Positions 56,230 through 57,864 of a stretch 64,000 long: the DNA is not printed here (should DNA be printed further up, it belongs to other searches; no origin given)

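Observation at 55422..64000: CDP-3,6-dideoxyhexose biosynthesis module (rfbF, rfbG, rfbH/E1 plus downstream reductase) without a visible E3 reductase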

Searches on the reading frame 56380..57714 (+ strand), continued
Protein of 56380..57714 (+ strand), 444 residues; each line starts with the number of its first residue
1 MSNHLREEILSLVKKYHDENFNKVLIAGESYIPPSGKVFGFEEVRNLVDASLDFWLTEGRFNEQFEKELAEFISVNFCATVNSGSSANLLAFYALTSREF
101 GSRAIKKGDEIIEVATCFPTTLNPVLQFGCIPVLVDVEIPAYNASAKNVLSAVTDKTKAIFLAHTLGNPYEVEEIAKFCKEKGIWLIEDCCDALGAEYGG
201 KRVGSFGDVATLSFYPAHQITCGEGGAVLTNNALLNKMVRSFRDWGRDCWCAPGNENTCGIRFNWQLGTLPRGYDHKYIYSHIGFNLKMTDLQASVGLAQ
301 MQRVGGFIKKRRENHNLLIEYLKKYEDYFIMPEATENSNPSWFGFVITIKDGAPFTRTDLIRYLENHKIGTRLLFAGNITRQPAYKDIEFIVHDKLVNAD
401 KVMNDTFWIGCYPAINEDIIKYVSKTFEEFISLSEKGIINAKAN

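Call 48: find_homologous_proteins(query=L087:1530-2183:+, max_evalue=1e-10)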
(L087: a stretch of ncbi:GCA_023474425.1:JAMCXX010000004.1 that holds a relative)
Query L087:1530-2183:+ (218 aa): 1385 proteins with E <= 1e-10 among 1642 candidates; the best 120 are listed.
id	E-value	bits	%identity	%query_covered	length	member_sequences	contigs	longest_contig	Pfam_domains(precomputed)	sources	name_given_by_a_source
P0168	2.4e-141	487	100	100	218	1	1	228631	PF00175.27,PF00970.31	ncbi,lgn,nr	ncbi:MAG: FAD-binding oxidoreductase [Patescibacteria group bacterium]|nr:FAD-binding oxidoreductase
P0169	3.2e-95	336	70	100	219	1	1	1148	PF00175.27,PF00970.31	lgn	-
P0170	1.0e-93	331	64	100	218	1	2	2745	PF00175.27,PF00970.31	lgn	-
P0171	1.6e-92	327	67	100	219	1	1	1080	PF00175.27,PF00970.31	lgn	-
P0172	3.6e-92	326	62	100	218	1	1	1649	PF00175.27,PF00970.31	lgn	-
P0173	2.3e-91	323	64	100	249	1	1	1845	PF00175.27,PF00970.31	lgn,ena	-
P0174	2.8e-91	323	63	100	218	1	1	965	PF00970.31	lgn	-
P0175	7.4e-91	322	63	100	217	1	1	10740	PF00175.27,PF00970.31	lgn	-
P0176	3.5e-90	319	61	100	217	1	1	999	PF00175.27,PF00970.31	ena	-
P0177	4.2e-90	319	64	100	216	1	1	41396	PF00175.27,PF00970.31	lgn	-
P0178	7.3e-90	318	64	100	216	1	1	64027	PF00175.27,PF00970.31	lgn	-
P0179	1.3e-89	318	64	100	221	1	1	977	PF00175.27,PF00970.31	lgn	-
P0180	2.2e-89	317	65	100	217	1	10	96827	PF00175.27,PF00970.31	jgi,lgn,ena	-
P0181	3.0e-89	316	65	100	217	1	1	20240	PF00175.27,PF00970.31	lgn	-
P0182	4.4e-89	316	62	100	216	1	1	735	PF00175.27,PF00970.31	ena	-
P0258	1.0e-83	298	59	99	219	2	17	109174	PF00175.27,PF00970.31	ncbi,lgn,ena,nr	ncbi:MAG: oxidoreductase fad/nad(p)-binding domain protein [Microgenomates group bacterium GW2011_GW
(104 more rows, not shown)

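Call 49: find_encoding_contigs(protein=P0258, flank=5000, max_places=3)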
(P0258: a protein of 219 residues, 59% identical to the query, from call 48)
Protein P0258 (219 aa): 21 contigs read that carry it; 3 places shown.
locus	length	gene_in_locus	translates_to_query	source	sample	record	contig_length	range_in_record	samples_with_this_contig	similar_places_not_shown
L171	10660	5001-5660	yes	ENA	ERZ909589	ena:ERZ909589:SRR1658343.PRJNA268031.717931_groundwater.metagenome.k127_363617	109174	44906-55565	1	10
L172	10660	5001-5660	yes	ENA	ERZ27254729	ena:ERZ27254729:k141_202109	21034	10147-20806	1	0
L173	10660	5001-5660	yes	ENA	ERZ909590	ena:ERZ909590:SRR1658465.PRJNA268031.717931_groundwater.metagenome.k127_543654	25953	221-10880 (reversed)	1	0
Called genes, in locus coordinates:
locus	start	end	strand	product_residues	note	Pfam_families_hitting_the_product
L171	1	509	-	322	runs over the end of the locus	PF00535:Glycos_transf_2, PF10111:Glyco_tranf_2_2 (faint)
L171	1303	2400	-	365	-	PF00535:Glycos_transf_2, PF13506:Glyco_transf_21, PF13641:Glyco_tranf_2_3, PF13632:Glyco_trans_2_3 (weak)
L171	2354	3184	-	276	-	PF00535:Glycos_transf_2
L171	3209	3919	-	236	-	PF01209:Ubie_methyltran, PF02353:CMAS (weak), PF08003:Methyltransf_9 (faint), PF13489:Methyltransf_23, PF13847:Methyltransf_31, PF08241:Methyltransf_11, PF08242:Methyltransf_12, PF13649:Methyltransf_25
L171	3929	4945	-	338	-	PF00535:Glycos_transf_2, PF13641:Glyco_tranf_2_3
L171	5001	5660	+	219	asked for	PF00970:FAD_binding_6 (weak), PF00175:NAD_binding_1 (weak)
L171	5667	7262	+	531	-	PF04055:Radical_SAM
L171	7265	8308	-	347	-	PF00535:Glycos_transf_2, PF13641:Glyco_tranf_2_3 (faint), PF13632:Glyco_trans_2_3 (weak)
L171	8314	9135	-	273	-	PF00535:Glycos_transf_2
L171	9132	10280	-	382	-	PF00534:Glycos_transf_1, PF13692:Glyco_trans_1_4, PF20706:GT4-conflict (weak)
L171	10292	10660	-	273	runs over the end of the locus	PF00535:Glycos_transf_2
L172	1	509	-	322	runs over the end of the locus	PF00535:Glycos_transf_2, PF10111:Glyco_tranf_2_2 (faint)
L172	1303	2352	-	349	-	PF00535:Glycos_transf_2, PF13641:Glyco_tranf_2_3, PF13506:Glyco_transf_21, PF13632:Glyco_trans_2_3 (weak)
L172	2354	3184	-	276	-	PF00535:Glycos_transf_2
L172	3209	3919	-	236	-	PF01209:Ubie_methyltran, PF02353:CMAS (weak), PF08003:Methyltransf_9 (faint), PF13489:Methyltransf_23, PF13847:Methyltransf_31, PF08241:Methyltransf_11, PF08242:Methyltransf_12, PF13649:Methyltransf_25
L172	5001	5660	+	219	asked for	PF00970:FAD_binding_6 (weak), PF00175:NAD_binding_1 (weak)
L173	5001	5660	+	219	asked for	PF00970:FAD_binding_6 (weak), PF00175:NAD_binding_1 (weak)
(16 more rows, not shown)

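Call 50: find_encoding_contigs(protein=P0180, flank=5000, max_places=3)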
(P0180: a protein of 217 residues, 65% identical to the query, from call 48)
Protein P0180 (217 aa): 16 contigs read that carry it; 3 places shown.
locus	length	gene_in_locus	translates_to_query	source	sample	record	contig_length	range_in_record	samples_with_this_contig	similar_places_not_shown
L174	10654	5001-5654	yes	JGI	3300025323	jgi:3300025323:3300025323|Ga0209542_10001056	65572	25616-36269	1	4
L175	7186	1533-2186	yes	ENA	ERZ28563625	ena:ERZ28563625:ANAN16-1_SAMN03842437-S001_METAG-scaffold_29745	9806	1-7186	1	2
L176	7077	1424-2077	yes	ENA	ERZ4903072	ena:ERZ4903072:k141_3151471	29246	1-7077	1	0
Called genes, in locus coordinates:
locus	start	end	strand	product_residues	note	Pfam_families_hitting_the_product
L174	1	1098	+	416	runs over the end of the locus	PF01943:Polysacc_synt, PF13440:Polysacc_synt_3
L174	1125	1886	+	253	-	PF00535:Glycos_transf_2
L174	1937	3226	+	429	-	PF01943:Polysacc_synt, PF13440:Polysacc_synt_3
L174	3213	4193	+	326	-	PF00535:Glycos_transf_2, PF10111:Glyco_tranf_2_2, PF13641:Glyco_tranf_2_3 (faint)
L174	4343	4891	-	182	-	PF00908:dTDP_sugar_isom, PF14667:Polysacc_synt_C (weak)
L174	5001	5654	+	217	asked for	PF00970:FAD_binding_6, PF00175:NAD_binding_1 (faint)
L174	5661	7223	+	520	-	PF04055:Radical_SAM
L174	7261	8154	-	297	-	-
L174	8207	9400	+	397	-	-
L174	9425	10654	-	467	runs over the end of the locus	PF00106:adh_short (faint), PF13727:CoA_binding_3, PF22674:C2185-like_N (weak), PF01073:3Beta_HSD, PF01370:Epimerase, PF02719:Polysacc_synt_2, PF04321:RmlD_sub_bind, PF16363:GDP_Man_Dehyd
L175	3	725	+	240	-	?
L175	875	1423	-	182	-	PF00908:dTDP_sugar_isom, PF14667:Polysacc_synt_C (weak)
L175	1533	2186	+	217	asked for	PF00970:FAD_binding_6, PF00175:NAD_binding_1 (faint)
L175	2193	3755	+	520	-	PF04055:Radical_SAM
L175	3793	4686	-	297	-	-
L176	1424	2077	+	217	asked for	PF00970:FAD_binding_6, PF00175:NAD_binding_1 (faint)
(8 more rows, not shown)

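Call 55: search_protein_families(library=ncbifam, proteins=[L023:7093-8082:+, L038:7165-8127:+, L069:8030-8728:+, L087:1530-2186:+], max_evalue=1e-10)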
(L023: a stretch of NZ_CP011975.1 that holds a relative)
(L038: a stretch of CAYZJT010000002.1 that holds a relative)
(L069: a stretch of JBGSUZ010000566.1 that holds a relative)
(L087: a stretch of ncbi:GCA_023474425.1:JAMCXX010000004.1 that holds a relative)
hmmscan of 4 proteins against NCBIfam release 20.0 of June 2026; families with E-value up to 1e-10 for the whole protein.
L023:7093-8082:+ (329 aa): 14 families
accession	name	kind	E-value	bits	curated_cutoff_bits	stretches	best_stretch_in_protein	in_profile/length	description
NF040810.1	BenC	equivalog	1.9e-49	168.6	430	1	17-327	20-332/333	benzoate 1,2-dioxygenase electron transfer component BenC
NF045803.1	MethMoxFADbindMmoC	equivalog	6.9e-46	156.6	500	1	12-328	16-343/343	aromatic/alkene monooxygenase hydroxylase FAD-binding subunit MmoC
NF008822.0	PRK11872.1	equivalog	5.1e-43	147.4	402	1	5-329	8-339/341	anthranilate 1,2-dioxygenase electron transfer component AntC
NF005963.0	PRK08051.1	equivalog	1.5e-39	135.7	230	1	98-325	2-230/233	NAD(P)H-flavin reductase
TIGR02160.1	PA_CoA_Oxy5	hypoth_equivalog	6.3e-31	107.4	420.8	2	103-326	5-242/352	1,2-phenylacetyl-CoA epoxidase subunit PaaE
NF007964.0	PRK10684.1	equivalog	1.6e-28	99.7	383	2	127-327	35-239/333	NADH oxidoreductase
NF058606.1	GlBtMonoRdsGbcB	equivalog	4e-28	98.4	500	1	128-326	42-248/362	glycine betaine monooxygenase reductase subunit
NF052252.1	flav_redu_LuxG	exception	5.6e-28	97.7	340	1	101-325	2-229/232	flavin mononucleotide reductase LuxG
NF004317.0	PRK05713.1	equivalog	1.9e-26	93.1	338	1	11-328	10-311/312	iron-sulfur-binding ferredoxin reductase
TIGR01941.1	nqrF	equivalog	4.4e-26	91.7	295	1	144-323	206-401/405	NADH:ubiquinone reductase (Na(+)-transporting) subunit F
NF009805.0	PRK13289.1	equivalog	2.4e-16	59.7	432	1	127-225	183-285/399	NO-inducible flavohemoprotein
TIGR02008.1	fdx_plant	subfamily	5.8e-13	48.4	81.15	1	10-86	15-90/97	ferredoxin [2Fe-2S]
NF040756.1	corr_regen_AcsV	exception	1.4e-11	43.5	800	1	6-91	6-90/632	corrinoid activation/regeneration protein AcsV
NF007985.1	PRK10713.1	equivalog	4.4e-11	42.2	75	0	10-85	8-80/81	class I ribonucleotide reductase maintenance protein YfaE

L038:7165-8127:+ (320 aa): 13 families
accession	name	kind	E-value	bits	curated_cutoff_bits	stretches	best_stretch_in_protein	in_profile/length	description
NF040810.1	BenC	equivalog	1.3e-56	192.1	430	1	10-319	13-333/333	benzoate 1,2-dioxygenase electron transfer component BenC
NF045803.1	MethMoxFADbindMmoC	equivalog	1.6e-53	181.7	500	1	13-319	17-343/343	aromatic/alkene monooxygenase hydroxylase FAD-binding subunit MmoC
NF008822.0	PRK11872.1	equivalog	1.6e-44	152.3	402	1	8-320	11-339/341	anthranilate 1,2-dioxygenase electron transfer component AntC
NF005963.0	PRK08051.1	equivalog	6.1e-29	101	230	1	97-316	2-230/233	NAD(P)H-flavin reductase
TIGR02160.1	PA_CoA_Oxy5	hypoth_equivalog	9.7e-26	90.4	420.8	1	102-316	5-241/352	1,2-phenylacetyl-CoA epoxidase subunit PaaE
NF004317.0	PRK05713.1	equivalog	7.4e-25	87.8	338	1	9-319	8-311/312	iron-sulfur-binding ferredoxin reductase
NF058606.1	GlBtMonoRdsGbcB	equivalog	7.5e-24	84.3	500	1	128-316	43-247/362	glycine betaine monooxygenase reductase subunit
NF052252.1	flav_redu_LuxG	exception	1.1e-23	83.7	340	1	101-316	3-229/232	flavin mononucleotide reductase LuxG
TIGR01941.1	nqrF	equivalog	2.1e-23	82.9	295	1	141-316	205-403/405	NADH:ubiquinone reductase (Na(+)-transporting) subunit F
NF007964.0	PRK10684.1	equivalog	2.4e-19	69.5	383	1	106-318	15-239/333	NADH oxidoreductase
NF009805.0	PRK13289.1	equivalog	7.3e-17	61.4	432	1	126-319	183-395/399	NO-inducible flavohemoprotein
NF008178.0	PRK10926.1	equivalog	5.8e-13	48.7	390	1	101-299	7-223/248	ferredoxin--NADP(+) reductase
NF006220.0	PRK08345.1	subfamily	6.5e-11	42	395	0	98-312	10-247/294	cytochrome-c3 hydrogenase subunit gamma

L069:8030-8728:+ (232 aa): 10 families
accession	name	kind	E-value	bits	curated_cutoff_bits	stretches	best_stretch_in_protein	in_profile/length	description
NF005963.0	PRK08051.1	equivalog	7.5e-21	74.5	230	1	6-227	5-226/233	NAD(P)H-flavin reductase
NF040810.1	BenC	equivalog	4.3e-17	62.3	430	1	5-222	105-319/333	benzoate 1,2-dioxygenase electron transfer component BenC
NF009805.0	PRK13289.1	equivalog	7.3e-16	58.1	432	1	17-222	167-381/399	NO-inducible flavohemoprotein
NF045803.1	MethMoxFADbindMmoC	equivalog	1.7e-14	53.4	500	1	29-216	137-323/343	aromatic/alkene monooxygenase hydroxylase FAD-binding subunit MmoC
NF052252.1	flav_redu_LuxG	exception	2.6e-14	53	340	1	7-218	3-213/232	flavin mononucleotide reductase LuxG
NF000796.0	PRK00054.1-1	equivalog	1.1e-13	51.1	224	1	9-218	8-189/254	dihydroorotate dehydrogenase electron transfer subunit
NF007964.0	PRK10684.1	equivalog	1.5e-12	47.1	383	1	3-227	8-233/333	NADH oxidoreductase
NF006220.0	PRK08345.1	subfamily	1.5e-11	44.1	395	1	27-173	39-178/294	cytochrome-c3 hydrogenase subunit gamma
TIGR02160.1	PA_CoA_Oxy5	hypoth_equivalog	1.5e-11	43.7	420.8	1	26-225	24-233/352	1,2-phenylacetyl-CoA epoxidase subunit PaaE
TIGR02911.1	sulfite_red_B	equivalog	2.7e-11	43.1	288.6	1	7-213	8-204/261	anaerobic sulfite reductase subunit AsrB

L087:1530-2186:+ (218 aa): 7 families
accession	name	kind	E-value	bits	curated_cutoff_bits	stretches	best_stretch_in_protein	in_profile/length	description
NF040810.1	BenC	equivalog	1.5e-24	86.8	430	1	6-217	105-330/333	benzoate 1,2-dioxygenase electron transfer component BenC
NF045803.1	MethMoxFADbindMmoC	equivalog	2.1e-21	76.1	500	1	9-218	110-341/343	aromatic/alkene monooxygenase hydroxylase FAD-binding subunit MmoC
NF008822.0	PRK11872.1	equivalog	5.9e-14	51.8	402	1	6-217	107-335/341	anthranilate 1,2-dioxygenase electron transfer component AntC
NF000796.0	PRK00054.1-1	equivalog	7.6e-13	48.3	224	1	7-207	5-194/254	dihydroorotate dehydrogenase electron transfer subunit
NF009805.0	PRK13289.1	equivalog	2.9e-12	46.2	432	0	30-127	183-283/399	NO-inducible flavohemoprotein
NF008178.0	PRK10926.1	equivalog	3.7e-12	46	390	1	7-130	6-131/248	ferredoxin--NADP(+) reductase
NF000798.0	PRK00054.1-3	equivalog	1.1e-11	44.9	219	1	4-207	4-199/244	dihydroorotate dehydrogenase electron transfer subunit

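Call 58: find_encoding_contigs(protein=P0009, flank=10000, max_places=1)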
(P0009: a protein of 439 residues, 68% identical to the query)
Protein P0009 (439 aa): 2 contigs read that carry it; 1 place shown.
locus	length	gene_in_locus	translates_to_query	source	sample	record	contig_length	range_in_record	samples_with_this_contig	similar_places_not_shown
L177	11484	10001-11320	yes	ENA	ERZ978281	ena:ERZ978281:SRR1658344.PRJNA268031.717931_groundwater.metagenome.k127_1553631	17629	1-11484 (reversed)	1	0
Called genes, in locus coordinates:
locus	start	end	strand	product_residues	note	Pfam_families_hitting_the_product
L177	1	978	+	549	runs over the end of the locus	PF13231:PMT_2 (weak)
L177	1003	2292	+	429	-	PF01943:Polysacc_synt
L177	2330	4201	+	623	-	PF00535:Glycos_transf_2, PF13641:Glyco_tranf_2_3 (faint), PF00535:Glycos_transf_2, PF10111:Glyco_tranf_2_2, PF13632:Glyco_trans_2_3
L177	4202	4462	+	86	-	PF06902:Fer4_19 (weak), PF13459:Fer4_15 (weak), PF13370:Fer4_13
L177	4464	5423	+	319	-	-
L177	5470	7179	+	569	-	PF02310:B12-binding (weak), PF04055:Radical_SAM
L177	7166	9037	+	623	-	PF13196:DUF4012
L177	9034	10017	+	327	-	PF00106:adh_short (faint), PF01370:Epimerase, PF02719:Polysacc_synt_2, PF04321:RmlD_sub_bind, PF05368:NmrA (weak), PF01073:3Beta_HSD, PF07993:NAD_binding_4, PF16363:GDP_Man_Dehyd, +1 more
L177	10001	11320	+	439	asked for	PF01041:DegT_DnrJ_EryC1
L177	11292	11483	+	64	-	?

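Call 59: find_encoding_contigs(protein=P0005, flank=10000, max_places=1)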
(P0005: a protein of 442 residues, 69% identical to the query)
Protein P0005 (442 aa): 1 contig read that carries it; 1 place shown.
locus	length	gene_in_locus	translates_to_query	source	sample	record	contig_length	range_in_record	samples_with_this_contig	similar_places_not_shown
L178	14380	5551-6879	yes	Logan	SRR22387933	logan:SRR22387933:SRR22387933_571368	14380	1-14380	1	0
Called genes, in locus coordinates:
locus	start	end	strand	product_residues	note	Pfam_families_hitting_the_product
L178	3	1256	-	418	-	?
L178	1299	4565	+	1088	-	PF11847:GT-C_AftD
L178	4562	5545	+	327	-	PF01370:Epimerase, PF02719:Polysacc_synt_2, PF04321:RmlD_sub_bind, PF05368:NmrA (weak), PF01073:3Beta_HSD, PF07993:NAD_binding_4, PF13460:NAD_binding_10, PF16363:GDP_Man_Dehyd, +1 more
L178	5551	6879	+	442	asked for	PF01041:DegT_DnrJ_EryC1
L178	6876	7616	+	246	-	PF00483:NTP_transferase, PF12804:NTP_transf_3 (faint)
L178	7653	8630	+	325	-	PF00535:Glycos_transf_2, PF13641:Glyco_tranf_2_3 (faint)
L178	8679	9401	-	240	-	PF00535:Glycos_transf_2, PF10111:Glyco_tranf_2_2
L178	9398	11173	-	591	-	PF02543:Carbam_trans_N, PF22521:HypF_C_2, PF16861:Carbam_trans_C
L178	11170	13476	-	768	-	PF09586:YfhO (weak)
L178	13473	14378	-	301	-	?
